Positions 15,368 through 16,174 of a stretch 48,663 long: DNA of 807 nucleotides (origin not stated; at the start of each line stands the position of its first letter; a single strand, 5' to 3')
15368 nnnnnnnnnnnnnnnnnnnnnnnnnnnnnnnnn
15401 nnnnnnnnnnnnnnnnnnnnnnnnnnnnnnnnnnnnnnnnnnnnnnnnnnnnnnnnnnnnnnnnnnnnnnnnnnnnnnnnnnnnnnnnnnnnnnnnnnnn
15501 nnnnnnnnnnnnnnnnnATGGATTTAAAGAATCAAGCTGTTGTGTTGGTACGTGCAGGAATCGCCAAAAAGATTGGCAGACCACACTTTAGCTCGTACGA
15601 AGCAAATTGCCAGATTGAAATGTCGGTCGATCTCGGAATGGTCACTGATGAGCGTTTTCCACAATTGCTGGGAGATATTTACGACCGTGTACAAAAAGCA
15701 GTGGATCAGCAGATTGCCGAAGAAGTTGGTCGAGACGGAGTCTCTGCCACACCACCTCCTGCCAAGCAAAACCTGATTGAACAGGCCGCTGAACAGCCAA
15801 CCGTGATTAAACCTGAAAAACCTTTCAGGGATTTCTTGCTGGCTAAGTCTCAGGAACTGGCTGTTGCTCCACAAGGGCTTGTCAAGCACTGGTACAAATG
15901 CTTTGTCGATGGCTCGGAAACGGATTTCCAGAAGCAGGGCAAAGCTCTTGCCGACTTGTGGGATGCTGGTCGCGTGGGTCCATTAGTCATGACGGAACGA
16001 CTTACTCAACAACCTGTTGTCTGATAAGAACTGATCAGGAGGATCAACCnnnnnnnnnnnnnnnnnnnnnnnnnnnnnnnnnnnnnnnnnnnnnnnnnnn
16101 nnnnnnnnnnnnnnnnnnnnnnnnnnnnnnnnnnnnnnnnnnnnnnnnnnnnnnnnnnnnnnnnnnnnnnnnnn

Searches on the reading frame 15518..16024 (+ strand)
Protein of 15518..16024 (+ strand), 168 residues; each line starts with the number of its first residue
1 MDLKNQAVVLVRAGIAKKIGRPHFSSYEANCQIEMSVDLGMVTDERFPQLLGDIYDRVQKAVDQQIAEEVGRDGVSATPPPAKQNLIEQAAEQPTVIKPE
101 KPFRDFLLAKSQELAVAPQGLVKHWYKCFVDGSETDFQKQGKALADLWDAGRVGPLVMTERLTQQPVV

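Call 13: search_protein_families(library=pfam, proteins=[window:15518-16024:+], max_evalue=0.01)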
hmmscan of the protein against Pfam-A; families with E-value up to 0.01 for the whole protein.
window:15518-16024:+ (168 aa): 0 families

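Call 64: search_protein_families(library=phrogs, proteins=[window:15518-16024:+], max_evalue=0.001)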
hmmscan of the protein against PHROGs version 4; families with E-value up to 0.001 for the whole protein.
window:15518-16024:+ (168 aa): 0 families
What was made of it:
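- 15518..16024 (+): Gene 1 of the operon, 168 aa, no family match. No Pfam or PHROG hit (calls 13, 64).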
